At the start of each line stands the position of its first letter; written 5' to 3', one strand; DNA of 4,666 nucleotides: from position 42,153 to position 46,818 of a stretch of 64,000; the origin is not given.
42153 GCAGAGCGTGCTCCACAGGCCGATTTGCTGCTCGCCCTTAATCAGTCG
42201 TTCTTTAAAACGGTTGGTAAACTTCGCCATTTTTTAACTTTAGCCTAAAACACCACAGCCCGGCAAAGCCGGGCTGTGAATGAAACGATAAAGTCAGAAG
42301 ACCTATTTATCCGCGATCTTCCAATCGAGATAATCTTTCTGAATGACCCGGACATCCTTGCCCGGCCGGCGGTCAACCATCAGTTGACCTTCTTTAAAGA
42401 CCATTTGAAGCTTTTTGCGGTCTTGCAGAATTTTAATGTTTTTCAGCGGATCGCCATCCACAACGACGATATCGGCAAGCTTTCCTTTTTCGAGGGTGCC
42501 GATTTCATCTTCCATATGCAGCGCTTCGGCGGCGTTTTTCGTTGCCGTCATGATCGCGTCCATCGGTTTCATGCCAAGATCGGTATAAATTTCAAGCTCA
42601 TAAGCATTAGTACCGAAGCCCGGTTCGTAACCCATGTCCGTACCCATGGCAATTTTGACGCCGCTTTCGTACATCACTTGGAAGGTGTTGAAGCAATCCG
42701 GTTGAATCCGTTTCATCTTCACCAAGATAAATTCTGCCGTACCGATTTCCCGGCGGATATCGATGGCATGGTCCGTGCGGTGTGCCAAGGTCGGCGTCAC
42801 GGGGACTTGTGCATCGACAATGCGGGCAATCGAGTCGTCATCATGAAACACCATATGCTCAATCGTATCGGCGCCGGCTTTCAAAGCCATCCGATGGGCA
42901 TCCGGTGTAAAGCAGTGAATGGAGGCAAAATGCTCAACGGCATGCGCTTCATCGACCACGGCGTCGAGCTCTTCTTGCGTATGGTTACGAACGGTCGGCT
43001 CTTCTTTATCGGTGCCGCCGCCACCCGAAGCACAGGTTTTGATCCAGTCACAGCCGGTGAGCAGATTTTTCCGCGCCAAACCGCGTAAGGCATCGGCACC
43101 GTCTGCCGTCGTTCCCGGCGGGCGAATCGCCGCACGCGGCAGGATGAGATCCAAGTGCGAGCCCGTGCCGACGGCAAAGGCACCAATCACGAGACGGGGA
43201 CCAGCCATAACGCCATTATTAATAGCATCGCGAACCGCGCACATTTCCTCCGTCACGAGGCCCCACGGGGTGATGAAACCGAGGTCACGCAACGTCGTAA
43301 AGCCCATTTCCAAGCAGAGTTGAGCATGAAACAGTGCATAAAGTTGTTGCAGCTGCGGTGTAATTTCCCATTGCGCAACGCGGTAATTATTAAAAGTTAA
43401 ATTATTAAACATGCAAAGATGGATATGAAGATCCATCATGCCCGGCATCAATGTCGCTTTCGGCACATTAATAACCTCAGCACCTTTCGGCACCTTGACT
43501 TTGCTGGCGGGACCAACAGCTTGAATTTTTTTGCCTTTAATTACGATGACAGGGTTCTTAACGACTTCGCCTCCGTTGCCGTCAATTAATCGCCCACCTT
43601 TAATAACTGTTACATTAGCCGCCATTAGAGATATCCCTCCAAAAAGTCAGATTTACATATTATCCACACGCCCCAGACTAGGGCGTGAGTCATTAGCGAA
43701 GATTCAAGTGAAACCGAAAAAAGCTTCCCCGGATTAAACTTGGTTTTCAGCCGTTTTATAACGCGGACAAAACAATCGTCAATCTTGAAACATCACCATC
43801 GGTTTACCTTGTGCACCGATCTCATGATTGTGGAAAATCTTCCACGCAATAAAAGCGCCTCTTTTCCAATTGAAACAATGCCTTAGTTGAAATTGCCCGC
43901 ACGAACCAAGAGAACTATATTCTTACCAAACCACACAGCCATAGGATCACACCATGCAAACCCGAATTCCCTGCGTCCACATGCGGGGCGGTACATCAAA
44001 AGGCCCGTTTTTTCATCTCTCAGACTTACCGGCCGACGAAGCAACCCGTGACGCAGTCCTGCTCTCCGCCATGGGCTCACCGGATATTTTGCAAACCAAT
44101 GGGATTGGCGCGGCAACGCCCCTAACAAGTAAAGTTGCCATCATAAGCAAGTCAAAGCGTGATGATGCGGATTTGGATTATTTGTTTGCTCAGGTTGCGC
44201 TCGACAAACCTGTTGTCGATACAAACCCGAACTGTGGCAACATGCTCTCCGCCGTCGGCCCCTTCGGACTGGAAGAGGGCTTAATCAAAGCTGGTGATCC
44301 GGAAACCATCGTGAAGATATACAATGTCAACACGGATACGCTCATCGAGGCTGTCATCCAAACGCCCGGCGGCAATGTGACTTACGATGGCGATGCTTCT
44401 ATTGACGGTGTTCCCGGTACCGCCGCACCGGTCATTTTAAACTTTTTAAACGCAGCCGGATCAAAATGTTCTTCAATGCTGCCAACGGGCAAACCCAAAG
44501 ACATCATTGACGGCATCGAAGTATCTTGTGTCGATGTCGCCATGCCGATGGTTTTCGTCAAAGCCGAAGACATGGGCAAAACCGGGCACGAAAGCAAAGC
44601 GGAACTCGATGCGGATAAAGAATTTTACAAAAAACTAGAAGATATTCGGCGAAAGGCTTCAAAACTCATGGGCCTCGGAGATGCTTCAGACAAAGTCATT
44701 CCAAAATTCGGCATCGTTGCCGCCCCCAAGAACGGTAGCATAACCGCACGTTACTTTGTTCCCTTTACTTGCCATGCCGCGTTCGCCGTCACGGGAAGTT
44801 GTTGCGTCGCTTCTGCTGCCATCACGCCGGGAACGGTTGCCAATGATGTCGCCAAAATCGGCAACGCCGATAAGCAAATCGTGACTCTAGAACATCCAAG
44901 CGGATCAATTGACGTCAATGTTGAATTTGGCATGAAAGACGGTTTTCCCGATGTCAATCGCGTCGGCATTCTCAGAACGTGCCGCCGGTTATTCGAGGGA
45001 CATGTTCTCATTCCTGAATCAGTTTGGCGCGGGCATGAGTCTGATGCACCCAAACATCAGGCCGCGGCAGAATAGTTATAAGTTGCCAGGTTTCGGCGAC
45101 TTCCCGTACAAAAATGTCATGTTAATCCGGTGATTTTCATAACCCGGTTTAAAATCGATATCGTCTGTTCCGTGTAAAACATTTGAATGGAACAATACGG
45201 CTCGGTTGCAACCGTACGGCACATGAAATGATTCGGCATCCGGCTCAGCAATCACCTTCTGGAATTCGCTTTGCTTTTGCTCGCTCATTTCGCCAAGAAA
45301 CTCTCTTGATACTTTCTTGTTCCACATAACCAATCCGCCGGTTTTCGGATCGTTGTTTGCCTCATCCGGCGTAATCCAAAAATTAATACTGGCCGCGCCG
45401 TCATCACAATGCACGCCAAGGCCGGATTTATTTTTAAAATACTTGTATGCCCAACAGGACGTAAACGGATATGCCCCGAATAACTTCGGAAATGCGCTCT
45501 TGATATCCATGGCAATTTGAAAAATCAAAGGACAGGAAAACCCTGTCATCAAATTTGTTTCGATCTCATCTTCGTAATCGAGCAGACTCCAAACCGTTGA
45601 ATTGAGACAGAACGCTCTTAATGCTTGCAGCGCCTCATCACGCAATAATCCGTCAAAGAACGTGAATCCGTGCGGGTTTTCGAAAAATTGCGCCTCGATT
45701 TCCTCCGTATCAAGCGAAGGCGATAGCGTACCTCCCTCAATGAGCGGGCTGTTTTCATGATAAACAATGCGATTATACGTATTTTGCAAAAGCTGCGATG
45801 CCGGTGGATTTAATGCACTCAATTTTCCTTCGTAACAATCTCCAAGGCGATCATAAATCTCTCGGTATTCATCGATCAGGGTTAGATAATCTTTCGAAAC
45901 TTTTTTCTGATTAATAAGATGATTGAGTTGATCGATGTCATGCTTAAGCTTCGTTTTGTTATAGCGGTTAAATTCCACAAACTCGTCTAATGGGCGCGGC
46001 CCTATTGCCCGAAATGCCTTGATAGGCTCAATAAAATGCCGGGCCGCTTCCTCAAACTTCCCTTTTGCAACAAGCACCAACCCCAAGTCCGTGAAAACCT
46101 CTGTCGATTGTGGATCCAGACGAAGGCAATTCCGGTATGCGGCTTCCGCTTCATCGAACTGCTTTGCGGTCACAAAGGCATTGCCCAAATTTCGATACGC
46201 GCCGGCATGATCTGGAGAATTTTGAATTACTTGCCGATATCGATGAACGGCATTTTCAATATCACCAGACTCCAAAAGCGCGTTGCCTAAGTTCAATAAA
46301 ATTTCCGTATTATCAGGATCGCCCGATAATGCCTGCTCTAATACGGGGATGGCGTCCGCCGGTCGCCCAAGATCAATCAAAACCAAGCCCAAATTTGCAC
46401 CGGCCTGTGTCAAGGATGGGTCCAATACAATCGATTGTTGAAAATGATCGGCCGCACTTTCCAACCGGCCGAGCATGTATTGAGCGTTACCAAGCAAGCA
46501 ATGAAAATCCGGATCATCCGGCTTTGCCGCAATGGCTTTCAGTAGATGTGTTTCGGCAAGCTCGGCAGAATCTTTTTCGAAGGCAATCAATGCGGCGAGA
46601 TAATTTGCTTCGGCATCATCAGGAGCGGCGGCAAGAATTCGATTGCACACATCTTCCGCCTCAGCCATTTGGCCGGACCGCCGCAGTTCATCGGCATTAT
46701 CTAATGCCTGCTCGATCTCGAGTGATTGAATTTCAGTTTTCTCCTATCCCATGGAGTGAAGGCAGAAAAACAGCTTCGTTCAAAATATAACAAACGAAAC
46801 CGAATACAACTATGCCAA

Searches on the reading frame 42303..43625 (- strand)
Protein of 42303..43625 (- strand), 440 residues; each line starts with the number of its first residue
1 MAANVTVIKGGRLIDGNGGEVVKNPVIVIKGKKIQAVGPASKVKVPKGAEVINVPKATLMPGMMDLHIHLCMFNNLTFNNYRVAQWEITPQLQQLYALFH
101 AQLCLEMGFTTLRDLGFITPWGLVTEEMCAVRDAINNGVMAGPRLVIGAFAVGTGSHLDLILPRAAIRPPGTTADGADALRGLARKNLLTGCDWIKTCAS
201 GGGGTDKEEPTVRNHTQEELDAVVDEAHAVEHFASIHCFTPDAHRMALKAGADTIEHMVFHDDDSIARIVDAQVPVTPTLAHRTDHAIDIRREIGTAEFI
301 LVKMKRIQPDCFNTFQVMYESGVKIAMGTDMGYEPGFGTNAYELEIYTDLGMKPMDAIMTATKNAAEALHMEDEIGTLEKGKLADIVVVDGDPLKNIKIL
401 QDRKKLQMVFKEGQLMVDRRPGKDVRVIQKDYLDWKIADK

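Call 30: search_protein_families(library=pfam, proteins=[window:42303-43625:-], max_evalue=0.0001)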
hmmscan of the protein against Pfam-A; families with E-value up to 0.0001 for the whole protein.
window:42303-43625:- (440 aa): 2 families
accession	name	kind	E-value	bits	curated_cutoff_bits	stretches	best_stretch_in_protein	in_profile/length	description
PF01979.26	Amidohydro_1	-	3.4e-40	138.8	25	1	58-415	1-344/345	Amidohydrolase family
PF07969.17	Amidohydro_3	-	5.3e-16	59.6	29.7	1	192-395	230-450/472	Amidohydrolase family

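Call 31: search_protein_families(library=ncbifam, proteins=[window:42303-43625:-], max_evalue=0.00001)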
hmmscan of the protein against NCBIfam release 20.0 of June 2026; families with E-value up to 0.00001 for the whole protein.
window:42303-43625:- (440 aa): 30 families (the best 25 are shown)
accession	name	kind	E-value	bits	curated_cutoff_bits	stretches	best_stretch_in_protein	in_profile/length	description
NF051886.1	XaaProDiPepCaul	equivalog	2.3e-83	280.4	500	1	7-415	1-396/398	Xaa-Pro dipeptidase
NF006679.0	PRK09228.1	subfamily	2.6e-18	66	351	1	317-399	308-395/433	guanine deaminase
TIGR02967.1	guan_deamin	equivalog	3.8e-16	59.1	375.4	1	316-416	282-388/401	guanine deaminase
TIGR01224.1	hutI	equivalog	4.1e-16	58.8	298.15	1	218-414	171-376/377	imidazolonepropionase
NF006689.0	PRK09237.1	equivalog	2.4e-13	49.4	371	1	6-78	5-72/383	amidohydrolase/deacetylase family metallohydrolase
NF005557.0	PRK07228.1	equivalog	3.1e-12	45.9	522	1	352-409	337-394/445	5'-deoxyadenosine deaminase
NF006549.0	PRK09045.1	equivalog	6.2e-12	44.9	540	1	355-395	344-384/444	TRZ/ATZ family hydrolase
NF009060.0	PRK12394.1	equivalog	7.4e-12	44.7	442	1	345-389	294-338/381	metallo-dependent hydrolase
TIGR00221.1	nagA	equivalog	1.2e-11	44.2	225.65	1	18-72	15-67/380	N-acetylglucosamine-6-phosphate deacetylase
NF006056.0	PRK08204.1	subfamily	2.1e-11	43.3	391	1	349-393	339-383/449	hypothetical protein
NF006055.0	PRK08203.1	equivalog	1.1e-10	40.7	532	0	20-99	22-98/455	8-oxoguanine deaminase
NF011990.0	PRK15446.2-6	subfamily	7.4e-10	38.1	233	0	356-417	330-383/390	alpha-D-ribose 1-methylphosphonate 5-triphosphate diphosphatase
NF006269.1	PRK08418.1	equivalog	3.4e-08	32.6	320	0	356-414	343-405/408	aminofutalosine deaminase family hydrolase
NF004636.0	PRK05985.1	subfamily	3.7e-08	32.6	408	0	356-418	332-390/398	amidohydrolase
NF005540.0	PRK07203.1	equivalog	5.8e-08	31.8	444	0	7-70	3-68/444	putative aminohydrolase SsnA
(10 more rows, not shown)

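Call 56: search_solved_structures(query=window:42303-43625:-, max_evalue=1e-10)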
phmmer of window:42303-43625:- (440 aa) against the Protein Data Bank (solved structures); distinct sequences matched with E-value up to 1e-10: 20.
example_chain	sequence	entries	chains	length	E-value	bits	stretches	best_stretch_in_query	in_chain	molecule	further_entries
2qs8_A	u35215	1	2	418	7.1e-51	176.6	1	5-415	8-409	Xaa-Pro Dipeptidase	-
3mtw_A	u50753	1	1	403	2.3e-50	174.9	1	4-401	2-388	L-Arginine carboxypeptidase Cc2672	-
9kov_A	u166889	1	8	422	9.9e-49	169.5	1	5-415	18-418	trum-mut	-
3mkv_A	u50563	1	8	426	1.7e-41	145.7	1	7-422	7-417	PUTATIVE AMIDOHYDROLASE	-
3be7_A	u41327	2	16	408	2e-41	145.4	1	7-415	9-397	Zn-dependent arginine carboxypeptidase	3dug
3feq_A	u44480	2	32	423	7.2e-39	137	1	1-423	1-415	PUTATIVE AMIDOHYDROLASE | PROLIDASE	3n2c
8ihq_A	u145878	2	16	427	7.9e-36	127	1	6-412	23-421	Amidohydrolase family protein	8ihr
8ihs_A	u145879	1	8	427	3.8e-35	124.8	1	6-412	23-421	Amidohydrolase family protein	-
9l36_A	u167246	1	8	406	4.7e-35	124.4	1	8-412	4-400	Amidohydrolase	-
8j85_A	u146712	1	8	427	5.4e-35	124.2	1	6-412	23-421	Amidohydrolase family protein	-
8yag_A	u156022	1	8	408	5.8e-35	124.2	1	9-415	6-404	Imidazolonepropionase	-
9l2o_B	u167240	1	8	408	1e-34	123.3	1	9-415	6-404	Imidazolonepropionase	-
8yak_A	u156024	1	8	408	2.4e-34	122.1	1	9-415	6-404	Imidazolonepropionase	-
9l6p_A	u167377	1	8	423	7.9e-34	120.4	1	5-423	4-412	LlADH-WT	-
9l2t_G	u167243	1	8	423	2.5e-33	118.7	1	5-423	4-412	Amide hydrolase LlADH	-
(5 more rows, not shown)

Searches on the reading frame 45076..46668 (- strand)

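Call 30: search_protein_families(library=pfam, proteins=[window:45076-46668:-], max_evalue=0.0001)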
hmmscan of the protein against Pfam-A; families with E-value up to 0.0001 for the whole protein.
window:45076-46668:- (530 aa): 20 families
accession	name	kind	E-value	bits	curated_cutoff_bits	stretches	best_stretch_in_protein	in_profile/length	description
PF13414.12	TPR_11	-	5.6e-31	106.4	26.8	3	128-165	1-38/42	TPR repeat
PF13432.12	TPR_16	-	3.4e-30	104.5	32.7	3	125-188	1-64/65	Tetratricopeptide repeat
PF07719.23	TPR_2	-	1.6e-29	99.9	27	2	156-187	2-33/34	Tetratricopeptide repeat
PF00515.34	TPR_1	-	8.9e-28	95.4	27.8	2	157-187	3-33/34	Tetratricopeptide repeat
PF14559.12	TPR_19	-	1.3e-26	93.2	25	3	97-161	1-64/68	Tetratricopeptide repeat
PF13431.12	TPR_17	-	2.4e-25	87.1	24.4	0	110-141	2-33/34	Tetratricopeptide repeat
PF13181.12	TPR_8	-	6.7e-24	82.4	25.7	0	157-187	3-33/34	Tetratricopeptide repeat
PF13428.12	TPR_14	-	2.6e-20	71.3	23.5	1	93-129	7-43/44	Tetratricopeptide repeat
PF13424.12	TPR_12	-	9.2e-17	61.5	30.1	2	123-185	5-75/77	Tetratricopeptide repeat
PF13176.12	TPR_7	-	1.6e-15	56.2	27.9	0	157-187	1-31/36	Tetratricopeptide repeat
PF13371.12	TPR_9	-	7.7e-15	55.1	35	0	2-56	12-66/73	Tetratricopeptide repeat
PF23914.1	TPR_CcmH_CycH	-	8.4e-15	55.4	42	1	46-153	43-153/158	Cytochrome c-type biogenesis protein H TPR domain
PF13174.12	TPR_6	-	6e-13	49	26.3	0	124-154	3-33/33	Tetratricopeptide repeat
PF13374.12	TPR_10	-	2.3e-12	46.9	27.5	0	155-183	2-30/42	Tetratricopeptide repeat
PF14561.12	TPR_20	-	7.2e-11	42.7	25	0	106-181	7-84/90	Tetratricopeptide repeat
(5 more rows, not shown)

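Call 31: search_protein_families(library=ncbifam, proteins=[window:45076-46668:-], max_evalue=0.00001)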
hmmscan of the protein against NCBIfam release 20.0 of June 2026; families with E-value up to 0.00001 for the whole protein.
window:45076-46668:- (530 aa): 22 families
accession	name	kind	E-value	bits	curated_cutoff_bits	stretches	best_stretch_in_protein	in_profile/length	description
NF040959.1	MamA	equivalog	7.9e-29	100.6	200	2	92-212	76-196/204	magnetosome protein MamA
TIGR02917.1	PEP_TPR_lipo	equivalog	1.4e-27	96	312.2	1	1-162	243-404/899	XrtA/PEP-CTERM system TPR-repeat protein PrsT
TIGR02521.1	type_IV_pilW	equivalog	5.3e-21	75.2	154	2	122-214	32-124/234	type IV pilus biogenesis/stability protein PilW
NF033762.1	social_mot_Tgl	equivalog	2.1e-20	73.1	225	2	19-163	31-178/252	social motility TPR repeat lipoprotein Tgl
NF033920.0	C39_PA2778_fam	equivalog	7e-18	65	150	2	19-115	155-252/255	PA2778 family cysteine peptidase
NF052415.1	T3SS_chap_SctY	equivalog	2.4e-14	53.8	70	0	12-78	33-102/106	type III secretion apparatus assembly chaperone SctY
TIGR00990.1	3a0801s09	subfamily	6.1e-13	48.3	757.25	1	55-213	333-491/615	mitochondrial import receptor subunit TOM70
NF008520.0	PRK11447.1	equivalog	1.2e-12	46.5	858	1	77-212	261-408/1157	cellulose synthase complex outer membrane protein BcsC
NF033758.1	gliding_GltE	equivalog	3.4e-12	46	225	1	93-209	228-345/411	adventurous gliding motility TPR repeat lipoprotein GltE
TIGR00540.1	TPR_hemY_coli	hypoth_equivalog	5.2e-11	41.9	142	1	96-212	270-382/385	heme biosynthesis-associated TPR protein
TIGR02552.1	LcrH_SycD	equivalog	6.2e-11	42.2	104.8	0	133-212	30-109/136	SycD/LcrH family type III secretion system chaperone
TIGR03939.1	PGA_TPR_OMP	equivalog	1.3e-10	40.2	366.65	1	102-288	34-215/800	poly-beta-1,6 N-acetyl-D-glucosamine export porin PgaA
NF047371.1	FlcA_CTERM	equivalog_domain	2.3e-10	39.6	300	1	17-150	402-536/646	periplasmic flagellar collar protein FlcA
TIGR02795.1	tol_pal_ybgF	equivalog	4.6e-10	40.1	90.1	0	96-155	48-110/119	tol-pal system protein YbgF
NF008391.2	PRK11189.1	equivalog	2.7e-08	33.6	250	0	143-216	87-160/297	lipoprotein NlpI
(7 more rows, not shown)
